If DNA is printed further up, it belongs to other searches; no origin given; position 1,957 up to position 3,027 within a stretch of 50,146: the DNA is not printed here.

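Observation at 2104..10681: Two adjacent giant secreted proteins carry unrelated heads on one shared Calx-beta/FG-GAP tail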

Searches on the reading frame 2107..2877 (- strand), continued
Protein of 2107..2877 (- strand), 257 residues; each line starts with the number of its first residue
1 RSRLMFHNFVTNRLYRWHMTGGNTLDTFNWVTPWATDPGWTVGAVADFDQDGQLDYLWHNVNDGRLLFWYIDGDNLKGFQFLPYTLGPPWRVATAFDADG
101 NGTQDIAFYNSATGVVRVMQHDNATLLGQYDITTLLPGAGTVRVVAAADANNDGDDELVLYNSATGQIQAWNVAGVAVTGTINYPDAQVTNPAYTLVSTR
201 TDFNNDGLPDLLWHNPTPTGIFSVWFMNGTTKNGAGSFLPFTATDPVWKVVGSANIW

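Call 30: fold_search(model_id=the predicted structure, library=pdb)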
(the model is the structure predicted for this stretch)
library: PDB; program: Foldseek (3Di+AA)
matches with E <= 10: 1336; with E <= 0.001: 105
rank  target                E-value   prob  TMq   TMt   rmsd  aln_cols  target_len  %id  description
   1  9oee_A                7.3e-07  1.00  0.59  0.27   6.6       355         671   14  S. griseus TUA bound UmbA4 complexes (released 2025-12-17)
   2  1ri6                  1.5e-05  1.00  0.48  0.39   8.4       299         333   13  Structure of a putative isomerase from E. coli (released 2003-11-25)
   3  3v4p_C                4.6e-05  1.00  0.44  0.23   6.8       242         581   14  crystal structure of a4b7 headpiece complexed with Fab ACT-1 (released 2012-01-11)
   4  3v4p_A                5.4e-05  1.00  0.44  0.23   6.6       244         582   14  crystal structure of a4b7 headpiece complexed with Fab ACT-1 (released 2012-01-11)
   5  3no2                  5.7e-05  1.00  0.47  0.45   6.2       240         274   12  Crystal structure of a protein of unknown function (BACCAC_01654) from Bacteroides caccae at 1.35 A resolution (released 2010-07-28)
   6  7nwl_A                6.4e-05  1.00  0.45  0.23   8.4       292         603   13  Cryo-EM structure of human integrin alpha5beta1 (open form) in complex with fibronectin and TS2/16 Fv-clasp (released 2021-06-02)
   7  7xfr_C                6.4e-05  1.00  0.38  0.33   8.8       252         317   13  Crystal structure of WIPI2b in complex with the second site of ATG16L1 (released 2023-03-08)
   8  8xel_A                7.5e-05  1.00  0.45  0.23   6.9       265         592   14  Cryo-EM structure of integrin ITGAV/ITGB3 complex, conformation 3 (released 2024-12-25)
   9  4aez_G                7.5e-05  1.00  0.45  0.39   7.7       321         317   12  Crystal Structure of Mitotic Checkpoint Complex (released 2012-03-21)
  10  1l0q_A                8.4e-05  1.00  0.44  0.32   6.6       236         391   10  Tandem YVTN beta-propeller and PKD domains from an archaeal surface layer protein (released 2002-11-06)
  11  9n78_LS               8.9e-05  1.00  0.38  0.30  11.9       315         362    8  SSU processome maturation and disassembly, State L (released 2025-11-05)
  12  9n6v_LS               1.0e-04  1.00  0.38  0.25   9.2       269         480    7  SSU processome maturation and disassembly, State A (released 2025-11-05)
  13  8zdg_A                1.1e-04  1.00  0.41  0.15   7.4       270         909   14  Cryo-EM structure of the integrin avb3 with CWHM-12, conformation 1 (released 2025-10-22)
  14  6nau_A                1.2e-04  1.00  0.45  0.36   9.7       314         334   12  1.55 Angstrom Resolution Crystal Structure of 6-phosphogluconolactonase from Klebsiella pneumoniae (released 2018-12-19)
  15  9ckv_A                1.3e-04  1.00  0.43  0.28   8.4       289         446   14  Cryo-EM structure of alpha5beta1 integrin in complex with NeoNectin (released 2024-07-17)
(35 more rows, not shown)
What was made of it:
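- Closest known: UmbA C-terminal beta-propeller lectins of Streptomyces umbrella toxin particles. Same: This is the best structural match to the tail model (call 30).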

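Call 31: search_protein_representatives(alignment_id=A1)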
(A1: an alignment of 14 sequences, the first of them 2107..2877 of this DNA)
Query: 14 sequences, 275 profile positions. Proteins with E-value up to 0.001 (for the whole library): 48692; up to 1e-10: 21806; up to 1e-30: 7799. The best 150 are listed.
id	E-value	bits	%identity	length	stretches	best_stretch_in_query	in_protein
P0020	4.0e-181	616.6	-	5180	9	63-251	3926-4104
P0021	3.0e-171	584.2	-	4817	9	56-251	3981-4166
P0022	5.9e-170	580.0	-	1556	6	53-266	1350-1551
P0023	2.8e-164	561.4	-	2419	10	34-250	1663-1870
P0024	3.9e-149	511.7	-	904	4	50-267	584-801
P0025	6.6e-148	507.7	-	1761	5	13-271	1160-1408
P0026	1.6e-144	496.6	-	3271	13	47-200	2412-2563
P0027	7.8e-144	494.3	-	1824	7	52-256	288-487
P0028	4.7e-142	488.5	-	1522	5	51-266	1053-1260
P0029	1.4e-141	486.9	-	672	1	8-274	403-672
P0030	3.6e-141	485.6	-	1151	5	50-270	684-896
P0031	8.6e-141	484.3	-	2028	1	11-274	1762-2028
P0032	6.1e-140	481.5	-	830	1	11-274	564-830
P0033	1.1e-138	477.5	-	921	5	60-255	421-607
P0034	1.6e-138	476.9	-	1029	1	11-274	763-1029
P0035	8.5e-138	474.5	-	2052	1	8-274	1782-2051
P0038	6.0e-134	461.9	-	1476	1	11-274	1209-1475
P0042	5.6e-130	448.8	-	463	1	7-274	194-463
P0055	7.5e-121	418.9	-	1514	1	11-274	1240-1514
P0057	1.0e-119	415.2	-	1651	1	7-274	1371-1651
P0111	1.8e-99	348.8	-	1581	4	52-270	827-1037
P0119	8.9e-98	343.2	-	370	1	7-274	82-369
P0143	3.4e-93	328.2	-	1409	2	10-274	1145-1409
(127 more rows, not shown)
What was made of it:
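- Closest known: FG-GAP / VCBS propellers in general. Different: Among the 150 listed, about 13 cluster representatives (a lower bound) show the single-copy, extreme C-terminal form seen here (call 31).
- Tried and rejected: Exhaustive profile search (call 31).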

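Call 32: search_protein_families(library=pfam, proteins=[P0031, P0035, P0038, P0055, P0057, P0029, P0119], max_evalue=0.0001)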
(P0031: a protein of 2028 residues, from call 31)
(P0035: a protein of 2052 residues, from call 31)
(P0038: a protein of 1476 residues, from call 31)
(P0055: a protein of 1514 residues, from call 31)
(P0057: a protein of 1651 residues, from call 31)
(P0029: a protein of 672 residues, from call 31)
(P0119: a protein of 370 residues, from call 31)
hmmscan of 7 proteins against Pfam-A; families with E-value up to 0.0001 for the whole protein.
P0031 (2028 aa): 14 families
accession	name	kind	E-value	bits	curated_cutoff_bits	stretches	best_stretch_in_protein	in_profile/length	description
PF03160.20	Calx-beta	-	9.2e-83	274.5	27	5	1436-1528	9-99/119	Calx-beta domain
PF24681.1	Kelch_KLHDC2_KLHL20_DRC7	-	3e-47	161.2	50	2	1003-1213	4-221/221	KLHDC2/KLHL20/DRC7 Kelch-repeats domain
PF24981.1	Beta-prop_ATRN-LZTR1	-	1.6e-35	123.2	50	2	1027-1214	19-220/289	Attractin/LZTR1 beta-propeller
PF02868.21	Peptidase_M4_C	-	2.3e-32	112.6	24.4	1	368-543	1-164/165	Thermolysin metallopeptidase, alpha-helical domain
PF01344.31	Kelch_1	-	2.1e-18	65.9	20.1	1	1096-1139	1-44/46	Kelch motif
PF01447.24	Peptidase_M4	-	2.8e-18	67.2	22.4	1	282-365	62-145/145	Thermolysin metallopeptidase, catalytic domain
PF13415.12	Kelch_3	-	1.2e-14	54.5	22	0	1059-1103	3-46/48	Galactose oxidase, central domain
PF13517.12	FG-GAP_3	-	3.6e-09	37.5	26.9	0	1868-1930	1-60/61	FG-GAP-like repeat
PF07504.19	FTP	-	4.2e-09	36.5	21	1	108-153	4-50/51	Fungalysin/Thermolysin Propeptide Motif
PF13854.13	Kelch_HCF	-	1.6e-08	34.6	113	0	1093-1318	14-258/345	Host cell factor, Kelch-repeats domain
PF07646.21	Kelch_2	-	2.5e-08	33.9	21.3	0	1099-1138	4-45/48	Kelch motif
PF13418.12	Kelch_4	-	3.3e-08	33.8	21.6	0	1146-1190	2-45/49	Galactose oxidase, central domain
PF25210.1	Kelch_FKB95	-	4e-07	30.4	70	1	1044-1185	30-163/268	FKB95, Kelch-repeats domain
PF01839.29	FG-GAP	-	2.5e-06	27.7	22.1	0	1915-1935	4-24/37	FG-GAP repeat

P0035 (2052 aa): 8 families
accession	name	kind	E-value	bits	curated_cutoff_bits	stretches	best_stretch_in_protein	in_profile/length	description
PF03160.20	Calx-beta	-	1.2e-46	158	27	3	1695-1776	22-102/119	Calx-beta domain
PF02868.21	Peptidase_M4_C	-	1.2e-28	100.5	24.4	1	361-535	1-164/165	Thermolysin metallopeptidase, alpha-helical domain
PF14870.12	PSII_BNR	-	1.8e-22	80.4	27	3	1094-1171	18-97/303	Photosynthesis system II assembly factor YCF48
PF16640.11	Big_3_5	-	9.8e-22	77.8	35.5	1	1365-1449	3-88/88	Bacterial Ig-like domain (group 3)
PF01447.24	Peptidase_M4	-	7.8e-21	75.5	22.4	1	247-358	35-145/145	Thermolysin metallopeptidase, catalytic domain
PF07504.19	FTP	-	1.5e-11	44.4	21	1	112-154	7-50/51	Fungalysin/Thermolysin Propeptide Motif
PF13517.12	FG-GAP_3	-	1.7e-06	29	26.9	0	1891-1953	1-60/61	FG-GAP-like repeat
PF21471.3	Reelin_subrepeat-B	-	2.8e-06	27.6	27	1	615-736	24-125/127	Reelin subrepeat B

P0038 (1476 aa): 7 families
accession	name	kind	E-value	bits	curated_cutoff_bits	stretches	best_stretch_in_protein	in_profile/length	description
PF03160.20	Calx-beta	-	1.3e-31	109.5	27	2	1115-1200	16-102/119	Calx-beta domain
PF01436.27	NHL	-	1.3e-30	104.3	20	1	166-192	1-27/28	NHL repeat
PF25021.1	TEN_NHL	-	9.5e-26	91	27.1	0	159-261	133-239/357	Teneurin NHL domain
PF13517.12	FG-GAP_3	-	7.5e-07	30.1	26.9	1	1315-1377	1-60/61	FG-GAP-like repeat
PF06739.17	SBBP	-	2.9e-06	27.5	20.5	0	116-128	17-29/38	Beta-propeller repeat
PF08450.18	SGL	-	3.1e-06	27.4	26.3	0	165-201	181-218/246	SMP-30/Gluconolactonase/LRE-like region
PF24684.1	Vgb_lyase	-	1.3e-05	24.6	50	0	165-258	95-175/290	Virginiamycin B lyase family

P0055 (1514 aa): 7 families
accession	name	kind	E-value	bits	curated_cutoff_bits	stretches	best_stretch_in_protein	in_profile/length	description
PF25390.1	WD40_RLD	-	3e-166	553.7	150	4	5-315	32-354/363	RCC1-like domain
PF13540.12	RCC1_2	-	1.9e-94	307.8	22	12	567-596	1-30/30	Regulator of chromosome condensation (RCC1) repeat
PF00415.24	RCC1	-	4.4e-71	235.7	21.7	4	23-70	2-50/50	Regulator of chromosome condensation (RCC1) repeat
PF03160.20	Calx-beta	-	3.6e-66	221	27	4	1025-1115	10-97/119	Calx-beta domain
PF25384.1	Alsin_RLD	-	1.1e-15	58.4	100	1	28-91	247-311/405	Alsin RCC1-like domain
PF01839.29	FG-GAP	-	4.8e-08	33.2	22.1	0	1339-1357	2-19/37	FG-GAP repeat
PF13517.12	FG-GAP_3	-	3.1e-06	28.1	26.9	0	1296-1357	1-60/61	FG-GAP-like repeat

P0057 (1651 aa): 9 families
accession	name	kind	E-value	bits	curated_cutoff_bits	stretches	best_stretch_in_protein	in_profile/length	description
PF03160.20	Calx-beta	-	1.4e-43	148.1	27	3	1277-1365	12-100/119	Calx-beta domain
PF02868.21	Peptidase_M4_C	-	5e-27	95.2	24.4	1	368-538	2-145/165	Thermolysin metallopeptidase, alpha-helical domain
PF07504.19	FTP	-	4.7e-08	33.2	21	1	108-157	2-51/51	Fungalysin/Thermolysin Propeptide Motif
PF13517.12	FG-GAP_3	-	6.6e-08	33.5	26.9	0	1431-1492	1-60/61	FG-GAP-like repeat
PF01447.24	Peptidase_M4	-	1.1e-07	32.9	22.4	1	294-363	71-144/145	Thermolysin metallopeptidase, catalytic domain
PF01839.29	FG-GAP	-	1.4e-07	31.7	22.1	0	1474-1492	2-19/37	FG-GAP repeat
PF20773.4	InhA-like_MAM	-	4.4e-07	30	26.9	1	632-725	56-166/191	Immune inhibitor A-like, MAM domain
PF00629.30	MAM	-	2e-05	25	26.4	1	625-721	58-152/158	MAM domain, meprin/A5/mu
PF00041.27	fn3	-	7.7e-05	23.3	25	0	957-1036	1-82/84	Fibronectin type III domain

P0029 (672 aa): 3 families
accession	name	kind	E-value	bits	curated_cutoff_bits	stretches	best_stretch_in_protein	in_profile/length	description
PF03160.20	Calx-beta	-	8.3e-57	190.8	27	3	190-282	9-98/119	Calx-beta domain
PF13517.12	FG-GAP_3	-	7e-11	43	26.9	1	512-574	1-60/61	FG-GAP-like repeat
PF01839.29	FG-GAP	-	1e-09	38.5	22.1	0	616-639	8-34/37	FG-GAP repeat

P0119 (370 aa): 3 families
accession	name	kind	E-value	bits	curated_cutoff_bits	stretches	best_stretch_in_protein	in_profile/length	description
PF03160.20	Calx-beta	-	1e-16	61.4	27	1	5-73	28-97/119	Calx-beta domain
PF13517.12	FG-GAP_3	-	5.2e-12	46.6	26.9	1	211-271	1-60/61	FG-GAP-like repeat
PF01839.29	FG-GAP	-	4.8e-10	39.6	22.1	0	252-274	1-22/37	FG-GAP repeat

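Call 33: search_protein_families(library=pfam, proteins=[P0143, P0032, P0034, P0042, P0022, P0025], max_evalue=0.0001)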
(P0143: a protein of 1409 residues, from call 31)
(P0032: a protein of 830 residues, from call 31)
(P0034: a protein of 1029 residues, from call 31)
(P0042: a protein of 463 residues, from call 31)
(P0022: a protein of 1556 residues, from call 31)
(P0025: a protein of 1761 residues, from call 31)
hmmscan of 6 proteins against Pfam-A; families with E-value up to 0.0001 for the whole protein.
P0143 (1409 aa): 3 families
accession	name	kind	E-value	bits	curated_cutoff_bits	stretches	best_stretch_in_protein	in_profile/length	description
PF03160.20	Calx-beta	-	1.7e-50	170.5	27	4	817-929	2-118/119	Calx-beta domain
PF13517.12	FG-GAP_3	-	1e-25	90.5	26.9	1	1252-1313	1-61/61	FG-GAP-like repeat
PF01839.29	FG-GAP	-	2e-07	31.2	22.1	0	1195-1215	2-22/37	FG-GAP repeat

P0032 (830 aa): 4 families
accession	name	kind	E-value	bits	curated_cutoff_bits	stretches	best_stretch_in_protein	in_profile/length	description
PF03160.20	Calx-beta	-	7.5e-42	142.6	27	2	262-353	22-118/119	Calx-beta domain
PF17164.10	DUF5122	-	4.3e-17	62.5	27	1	11-51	1-36/36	Domain of unknown function (DUF5122) beta-propeller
PF01839.29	FG-GAP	-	1.1e-10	41.6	22.1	0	774-797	8-34/37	FG-GAP repeat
PF13517.12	FG-GAP_3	-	2.7e-09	37.9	26.9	2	620-680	1-60/61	FG-GAP-like repeat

P0034 (1029 aa): 4 families
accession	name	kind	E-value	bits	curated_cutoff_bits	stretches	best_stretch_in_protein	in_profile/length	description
PF03160.20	Calx-beta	-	3.2e-45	153.4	27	3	676-754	25-102/119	Calx-beta domain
PF01839.29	FG-GAP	-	1.8e-07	31.3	22.1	0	973-990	8-25/37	FG-GAP repeat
PF00413.30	Peptidase_M10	-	6.4e-07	29.8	24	1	144-273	25-146/159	Matrixin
PF13517.12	FG-GAP_3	-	4.4e-06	27.6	26.9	0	819-879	1-60/61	FG-GAP-like repeat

P0042 (463 aa): 3 families
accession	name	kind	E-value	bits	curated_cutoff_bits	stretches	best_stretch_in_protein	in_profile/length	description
PF03160.20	Calx-beta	-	6.4e-30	104.1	27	2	113-200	25-116/119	Calx-beta domain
PF13517.12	FG-GAP_3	-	1.8e-10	41.7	26.9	2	304-365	1-60/61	FG-GAP-like repeat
PF01839.29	FG-GAP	-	5.7e-08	32.9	22.1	0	295-320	1-25/37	FG-GAP repeat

P0022 (1556 aa): 9 families
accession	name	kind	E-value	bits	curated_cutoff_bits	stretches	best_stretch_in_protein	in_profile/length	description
PF13517.12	FG-GAP_3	-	8e-79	260.6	26.9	10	614-674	1-60/61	FG-GAP-like repeat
PF01839.29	FG-GAP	-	4.2e-76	250.4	22.1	5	1354-1375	2-23/37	FG-GAP repeat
PF07483.16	W_rich_C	-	9e-19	67.9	26.2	0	1053-1087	36-68/105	Tryptophan-rich Synechocystis species C-terminal domain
PF12256.14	TcdB_toxin_midN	-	2e-14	53.8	24.8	0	607-642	27-59/181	Insecticide toxin TcdB middle/N-terminal region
PF07495.19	Y_Y_Y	-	5.5e-14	52.2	26.6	1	545-604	5-64/65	Y_Y_Y domain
PF19081.6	Ig_7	-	2.3e-12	47.5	27.3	2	1224-1302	7-80/84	Ig-like domain CHU_C associated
PF13927.12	Ig_3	-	6.4e-11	43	30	2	870-940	1-78/78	Immunoglobulin domain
PF16743.10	PliI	-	4.9e-09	36.4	27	0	610-633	62-85/123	Periplasmic lysozyme inhibitor of I-type lysozyme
PF07679.22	I-set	-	1.3e-08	35.2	23.7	0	871-947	1-84/90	Immunoglobulin I-set domain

P0025 (1761 aa): 12 families
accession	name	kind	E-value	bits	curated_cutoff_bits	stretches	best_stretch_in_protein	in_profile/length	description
PF01839.29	FG-GAP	-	5.1e-74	243.7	22.1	5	1555-1585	2-36/37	FG-GAP repeat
PF13517.12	FG-GAP_3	-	3e-65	217.1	26.9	10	1512-1573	1-61/61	FG-GAP-like repeat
PF07705.17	CARDB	-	1.2e-27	96.5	22.7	2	608-708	1-98/101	CARDB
PF15780.11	ASH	-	4.6e-22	78.5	27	2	1064-1141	12-92/98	Abnormal spindle-like microcephaly-assoc'd, ASPM-SPD-2-Hydin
PF16743.10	PliI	-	2.7e-21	75.9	27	0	1558-1583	62-87/123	Periplasmic lysozyme inhibitor of I-type lysozyme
PF22544.2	HYDIN_VesB_CFA65-like_Ig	-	9.3e-18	64.7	25.5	2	1418-1502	9-96/100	HYDIN/CFA65/VesB-like, Ig-like domain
PF07483.16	W_rich_C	-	3.5e-15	56.4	26.2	0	1591-1638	23-69/105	Tryptophan-rich Synechocystis species C-terminal domain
PF12256.14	TcdB_toxin_midN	-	8.3e-14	51.7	24.8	0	1558-1595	30-64/181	Insecticide toxin TcdB middle/N-terminal region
PF07610.17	DUF1573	-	2.9e-11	43.7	26.1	0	1420-1503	9-94/98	Protein of unknown function (DUF1573)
PF24507.1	Ig_CFAP65_4th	-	2.2e-09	38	27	0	1080-1152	1-74/76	CFAP65, fourth Ig-like domain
PF22073.2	Cep192_D4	-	3e-07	31.1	35.5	0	1418-1506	10-110/112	Cep192 domain 4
PF25249.1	Ig_CFAP65_7th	-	6.7e-06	26.3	28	0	1073-1137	16-83/120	CFAP65, seventh Ig-like domain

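Call 41: search_protein_families(library=ncbifam, proteins=[window:2107-2877:-, L005:5250-10295:+, L005:1960-5145:+], max_evalue=0.01)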
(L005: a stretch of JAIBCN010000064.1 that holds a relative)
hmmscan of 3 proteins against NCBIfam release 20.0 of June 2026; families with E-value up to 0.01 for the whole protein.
window:2107-2877:- (257 aa): 2 families
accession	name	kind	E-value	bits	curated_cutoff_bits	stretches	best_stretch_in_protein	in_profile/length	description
NF052323.1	T9SSA_dep_M6i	equivalog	0.0022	16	600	0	137-213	781-854/1043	T9SS-dependent M6-like inactivated metalloprotease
NF052506.1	PA5033_fam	subfamily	0.0066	15.3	100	0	84-161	64-134/284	PA5033 family protein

L005:5250-10295:+ (1682 aa): 3 families
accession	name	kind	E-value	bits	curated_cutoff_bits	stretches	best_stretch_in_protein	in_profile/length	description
TIGR04534.2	ELWxxDGT_rpt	domain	6.2e-145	471.2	65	10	700-745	2-47/47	ELWxxDGT repeat protein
TIGR00845.1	caca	equivalog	4.6e-25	87.6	679.85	2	1337-1403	423-489/921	sodium/calcium exchanger 1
NF038115.1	SVAGG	subfamily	1.5e-07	30.8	150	2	986-1057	278-352/407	SVAGG family GlyGly-CTERM protein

L005:1960-5145:+ (1062 aa): 2 families
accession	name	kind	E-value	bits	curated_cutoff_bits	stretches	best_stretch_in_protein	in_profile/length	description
TIGR00845.1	caca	equivalog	1.2e-41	142.5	679.85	4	390-558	427-613/921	sodium/calcium exchanger 1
NF038115.1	SVAGG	subfamily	1e-08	34.7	150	0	708-766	282-343/407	SVAGG family GlyGly-CTERM protein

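Call 44: search_protein_families(library=pfam, proteins=[L003:2126-4342:+, L003:10815-11996:+, L003:12006-12710:+, L003:14091-16580:+, L002:693-1223:+, L002:13278-14108:+, L007:48-1316:+, L007:7743-9455:-, L005:10486-11154:+, L006:5789-6793:-], max_evalue=0.001)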
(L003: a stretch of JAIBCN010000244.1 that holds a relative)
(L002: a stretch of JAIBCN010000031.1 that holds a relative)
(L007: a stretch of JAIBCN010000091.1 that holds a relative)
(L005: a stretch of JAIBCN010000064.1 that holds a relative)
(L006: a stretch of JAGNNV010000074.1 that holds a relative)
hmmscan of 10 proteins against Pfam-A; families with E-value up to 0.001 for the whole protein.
L003:2126-4342:+ (739 aa): 1 family
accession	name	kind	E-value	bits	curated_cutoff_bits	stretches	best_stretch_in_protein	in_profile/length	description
PF04932.20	Wzy_C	-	1.6e-15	57.6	31.7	1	218-368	2-147/149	O-Antigen ligase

L003:10815-11996:+ (394 aa): 2 families
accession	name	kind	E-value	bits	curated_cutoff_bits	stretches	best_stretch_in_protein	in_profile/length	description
PF04055.27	Radical_SAM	-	4.9e-21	76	29.5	1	63-209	3-144/166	Radical SAM superfamily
PF13186.11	SPASM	-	1.2e-11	45.2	21.5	1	328-391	1-67/67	Iron-sulfur cluster-binding domain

L003:12006-12710:+ (235 aa): 7 families
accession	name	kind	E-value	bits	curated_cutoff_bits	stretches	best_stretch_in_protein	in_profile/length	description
PF08241.18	Methyltransf_11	-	1.3e-15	58.3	21.2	1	60-151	1-95/95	Methyltransferase domain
PF13649.12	Methyltransf_25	-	2.1e-12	48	27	1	59-147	1-97/97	Methyltransferase domain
PF08242.18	Methyltransf_12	-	4.8e-10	40.5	30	1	60-149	1-98/98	Methyltransferase domain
PF13489.12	Methyltransf_23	-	9.4e-09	35.6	27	1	53-156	20-121/164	Methyltransferase domain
PF13847.12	Methyltransf_31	-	3.6e-07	30.4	27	1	104-155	60-113/145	Methyltransferase domain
PF01209.24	Ubie_methyltran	-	1.8e-05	24.6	20.1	1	103-150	103-150/233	ubiE/COQ5 methyltransferase family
PF20922.3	Anamorsin_N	-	0.00021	21.5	27.1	1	116-154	51-90/163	Anamorsin, N-terminal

L003:14091-16580:+ (830 aa): 0 families

L002:693-1223:+ (177 aa): 0 families

L002:13278-14108:+ (277 aa): 1 family
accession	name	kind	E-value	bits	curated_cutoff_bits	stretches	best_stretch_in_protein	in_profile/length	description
PF02405.21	MlaE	-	2.6e-38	132.2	22.5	1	57-270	4-211/212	Permease MlaE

L007:48-1316:+ (423 aa): 1 family
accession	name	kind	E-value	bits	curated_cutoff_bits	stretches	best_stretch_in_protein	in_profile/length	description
PF00375.23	SDF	-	6.7e-75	253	27.9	1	5-415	1-386/387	Sodium:dicarboxylate symporter family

L007:7743-9455:- (571 aa): 1 family
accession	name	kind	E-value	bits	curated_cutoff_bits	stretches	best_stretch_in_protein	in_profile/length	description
PF16949.11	ABC_tran_2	-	3.2e-98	330.3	25.7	1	36-568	6-539/542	Putative ATP-binding cassette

L005:10486-11154:+ (223 aa): 2 families
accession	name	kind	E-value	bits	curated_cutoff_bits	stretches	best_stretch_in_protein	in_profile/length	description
PF13489.12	Methyltransf_23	-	3.1e-16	60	27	1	6-141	21-162/164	Methyltransferase domain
PF08241.18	Methyltransf_11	-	7e-08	33.4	21.2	1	13-102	2-95/95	Methyltransferase domain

L006:5789-6793:- (335 aa): 2 families
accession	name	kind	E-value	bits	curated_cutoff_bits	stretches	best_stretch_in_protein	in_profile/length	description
PF00034.26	Cytochrom_C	-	9.9e-11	43.3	21.3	1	58-169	2-89/90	Cytochrome c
PF13442.11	Cytochrome_CBB3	-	5e-06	27.2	27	0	59-166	5-68/68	Cytochrome C oxidase, cbb3-type, subunit III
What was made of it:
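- A Wzy_C gene lies inside the SSF20 array (call 44). Several family members (L002, L006, L007) are not next to polysaccharide genes (call 44). Some family members lie away from any glycan cluster (call 44).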

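Call 48: list_cluster_members(proteins=[P0143, P0038, P0057, P0035, P0031, P0055, P0034, P0032, P0029, P0042])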
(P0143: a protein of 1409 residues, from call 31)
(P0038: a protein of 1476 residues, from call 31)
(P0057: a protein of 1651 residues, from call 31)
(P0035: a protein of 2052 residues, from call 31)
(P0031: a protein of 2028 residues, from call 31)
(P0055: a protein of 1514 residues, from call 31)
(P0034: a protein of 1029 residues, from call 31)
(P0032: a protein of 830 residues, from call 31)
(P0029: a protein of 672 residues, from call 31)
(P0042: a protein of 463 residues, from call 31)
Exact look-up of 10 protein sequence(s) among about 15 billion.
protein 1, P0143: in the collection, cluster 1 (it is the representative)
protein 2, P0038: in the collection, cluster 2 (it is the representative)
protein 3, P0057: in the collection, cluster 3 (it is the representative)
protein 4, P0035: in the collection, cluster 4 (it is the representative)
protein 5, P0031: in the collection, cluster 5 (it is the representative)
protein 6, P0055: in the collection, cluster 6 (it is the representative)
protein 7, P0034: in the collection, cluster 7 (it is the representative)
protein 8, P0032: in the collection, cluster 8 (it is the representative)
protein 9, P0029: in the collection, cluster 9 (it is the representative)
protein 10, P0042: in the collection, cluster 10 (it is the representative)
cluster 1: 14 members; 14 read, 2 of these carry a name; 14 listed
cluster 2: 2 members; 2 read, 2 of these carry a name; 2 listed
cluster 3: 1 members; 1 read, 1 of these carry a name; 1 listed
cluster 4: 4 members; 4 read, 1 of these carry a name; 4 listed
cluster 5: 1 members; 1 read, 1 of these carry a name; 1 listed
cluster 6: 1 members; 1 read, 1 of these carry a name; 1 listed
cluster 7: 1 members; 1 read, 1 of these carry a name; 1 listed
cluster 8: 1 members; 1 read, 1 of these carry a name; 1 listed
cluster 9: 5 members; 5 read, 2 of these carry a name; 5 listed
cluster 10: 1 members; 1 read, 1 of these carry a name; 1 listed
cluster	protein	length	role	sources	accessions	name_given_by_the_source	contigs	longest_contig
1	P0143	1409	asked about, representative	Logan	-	-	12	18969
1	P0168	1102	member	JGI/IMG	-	hypothetical protein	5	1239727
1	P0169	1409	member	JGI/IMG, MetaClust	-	\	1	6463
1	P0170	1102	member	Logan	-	-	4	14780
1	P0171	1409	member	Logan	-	-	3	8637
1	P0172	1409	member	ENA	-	-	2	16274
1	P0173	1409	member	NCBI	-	-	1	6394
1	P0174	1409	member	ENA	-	-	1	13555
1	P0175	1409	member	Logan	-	-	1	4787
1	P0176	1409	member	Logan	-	-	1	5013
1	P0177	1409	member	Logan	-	-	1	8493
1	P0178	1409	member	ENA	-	-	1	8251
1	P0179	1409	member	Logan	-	-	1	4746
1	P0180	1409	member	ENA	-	-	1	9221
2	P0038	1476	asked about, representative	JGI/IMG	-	hypothetical protein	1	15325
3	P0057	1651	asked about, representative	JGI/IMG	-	Zn-dependent metalloprotease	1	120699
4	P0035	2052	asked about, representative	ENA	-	-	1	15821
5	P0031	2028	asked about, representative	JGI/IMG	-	Zn-dependent metalloprotease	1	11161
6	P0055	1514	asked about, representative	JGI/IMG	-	alpha-tubulin suppressor-like RCC1 family protein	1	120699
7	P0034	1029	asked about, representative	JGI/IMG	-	Calx-beta domain/Matrixin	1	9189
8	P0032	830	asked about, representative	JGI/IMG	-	hypothetical protein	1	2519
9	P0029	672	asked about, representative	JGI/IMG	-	-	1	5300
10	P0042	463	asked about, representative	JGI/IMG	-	hypothetical protein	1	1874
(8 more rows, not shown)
